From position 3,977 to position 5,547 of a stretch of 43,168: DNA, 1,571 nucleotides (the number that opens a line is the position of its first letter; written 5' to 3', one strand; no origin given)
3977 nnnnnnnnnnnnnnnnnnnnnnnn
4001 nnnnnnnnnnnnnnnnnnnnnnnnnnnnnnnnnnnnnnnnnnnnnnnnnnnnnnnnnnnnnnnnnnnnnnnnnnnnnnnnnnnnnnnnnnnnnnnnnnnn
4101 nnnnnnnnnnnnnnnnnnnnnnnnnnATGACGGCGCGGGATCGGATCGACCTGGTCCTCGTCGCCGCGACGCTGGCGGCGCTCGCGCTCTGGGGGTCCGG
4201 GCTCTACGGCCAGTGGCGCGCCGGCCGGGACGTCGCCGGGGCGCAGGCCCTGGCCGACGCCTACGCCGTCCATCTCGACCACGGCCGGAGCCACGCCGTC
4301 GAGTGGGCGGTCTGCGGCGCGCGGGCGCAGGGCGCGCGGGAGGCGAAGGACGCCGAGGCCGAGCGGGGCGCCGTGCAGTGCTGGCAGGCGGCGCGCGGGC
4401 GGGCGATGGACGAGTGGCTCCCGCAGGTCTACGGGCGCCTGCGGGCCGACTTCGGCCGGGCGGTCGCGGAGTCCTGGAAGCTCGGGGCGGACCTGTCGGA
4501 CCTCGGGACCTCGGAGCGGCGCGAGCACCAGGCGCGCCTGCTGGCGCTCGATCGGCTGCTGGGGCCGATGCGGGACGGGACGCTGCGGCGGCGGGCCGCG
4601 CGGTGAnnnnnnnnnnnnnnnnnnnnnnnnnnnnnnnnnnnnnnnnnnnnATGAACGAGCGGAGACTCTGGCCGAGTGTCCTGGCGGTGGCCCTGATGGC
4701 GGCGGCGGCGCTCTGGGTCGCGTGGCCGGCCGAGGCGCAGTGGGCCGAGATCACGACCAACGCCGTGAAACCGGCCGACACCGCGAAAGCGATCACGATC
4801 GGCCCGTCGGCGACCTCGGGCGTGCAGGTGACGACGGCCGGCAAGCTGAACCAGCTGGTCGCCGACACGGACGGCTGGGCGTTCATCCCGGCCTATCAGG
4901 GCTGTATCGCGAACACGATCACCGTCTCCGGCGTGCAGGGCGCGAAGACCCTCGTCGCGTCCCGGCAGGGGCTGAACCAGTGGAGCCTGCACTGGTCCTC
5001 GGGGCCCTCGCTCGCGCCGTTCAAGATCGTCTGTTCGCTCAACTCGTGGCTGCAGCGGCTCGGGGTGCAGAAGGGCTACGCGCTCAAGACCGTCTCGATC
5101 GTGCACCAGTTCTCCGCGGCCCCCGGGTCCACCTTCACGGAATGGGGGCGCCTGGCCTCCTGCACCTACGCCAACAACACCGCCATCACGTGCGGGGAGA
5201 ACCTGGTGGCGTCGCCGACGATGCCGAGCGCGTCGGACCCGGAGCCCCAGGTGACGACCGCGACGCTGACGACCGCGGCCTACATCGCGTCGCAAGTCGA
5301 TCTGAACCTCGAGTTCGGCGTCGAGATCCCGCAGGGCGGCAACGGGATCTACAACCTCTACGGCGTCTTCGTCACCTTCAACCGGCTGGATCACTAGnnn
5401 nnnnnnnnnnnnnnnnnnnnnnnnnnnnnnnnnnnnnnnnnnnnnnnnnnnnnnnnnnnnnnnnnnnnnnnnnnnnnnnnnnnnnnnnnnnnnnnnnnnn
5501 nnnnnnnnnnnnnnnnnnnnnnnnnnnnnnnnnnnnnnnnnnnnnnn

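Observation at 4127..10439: Envelope-directed cassette between terminase and portal: two paralogous Wzy_C/O-antigen-ligase-like proteins plus five exported proteins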

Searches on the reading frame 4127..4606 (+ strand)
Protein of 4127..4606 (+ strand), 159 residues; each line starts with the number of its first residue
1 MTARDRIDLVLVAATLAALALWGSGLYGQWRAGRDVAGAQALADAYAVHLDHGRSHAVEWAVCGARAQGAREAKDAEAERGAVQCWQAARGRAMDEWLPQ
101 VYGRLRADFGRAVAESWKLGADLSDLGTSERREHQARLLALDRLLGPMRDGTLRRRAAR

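Call 3: search_protein_families(library=pfam, max_evalue=0.1, proteins=[window:4127-4606:+])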
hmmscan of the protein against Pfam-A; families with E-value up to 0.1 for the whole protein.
window:4127-4606:+ (159 aa): 0 families

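Call 4: search_protein_families(library=phrogs, max_evalue=0.1, proteins=[window:4127-4606:+])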
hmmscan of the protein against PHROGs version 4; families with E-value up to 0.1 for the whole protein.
window:4127-4606:+ (159 aa): 0 families

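Call 99: search_protein_families(library=padloc, max_evalue=0.01, proteins=[window:4127-4606:+])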
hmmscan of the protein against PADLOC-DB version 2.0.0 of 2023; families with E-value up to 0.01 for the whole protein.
window:4127-4606:+ (159 aa): 0 families

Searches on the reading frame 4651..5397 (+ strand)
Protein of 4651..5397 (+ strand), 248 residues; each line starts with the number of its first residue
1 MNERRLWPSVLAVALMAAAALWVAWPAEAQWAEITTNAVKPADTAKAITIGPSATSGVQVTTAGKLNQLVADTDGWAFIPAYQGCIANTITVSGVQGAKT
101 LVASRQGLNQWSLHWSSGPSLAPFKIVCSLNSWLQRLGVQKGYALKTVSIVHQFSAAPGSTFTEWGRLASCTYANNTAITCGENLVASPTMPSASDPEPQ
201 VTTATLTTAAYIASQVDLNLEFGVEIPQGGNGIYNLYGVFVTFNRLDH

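Call 3: search_protein_families(library=pfam, max_evalue=0.1, proteins=[window:4651-5397:+])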
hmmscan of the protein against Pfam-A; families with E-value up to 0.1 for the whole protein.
window:4651-5397:+ (248 aa): 0 families

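Call 4: search_protein_families(library=phrogs, max_evalue=0.1, proteins=[window:4651-5397:+])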
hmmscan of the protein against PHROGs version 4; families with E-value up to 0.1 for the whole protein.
window:4651-5397:+ (248 aa): 0 families

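Call 72: search_solved_structures(query=window:4651-5397:+, max_evalue=1)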
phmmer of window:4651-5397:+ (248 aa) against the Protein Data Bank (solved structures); distinct sequences matched with E-value up to 1: 1.
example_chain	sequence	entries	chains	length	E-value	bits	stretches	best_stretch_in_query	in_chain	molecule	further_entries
5uqj_A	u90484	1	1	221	0.9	12.1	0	71-137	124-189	U6 snRNA phosphodiesterase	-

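Call 99: search_protein_families(library=padloc, max_evalue=0.01, proteins=[window:4651-5397:+])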
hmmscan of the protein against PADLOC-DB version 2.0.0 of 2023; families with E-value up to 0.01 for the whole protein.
window:4651-5397:+ (248 aa): 0 families
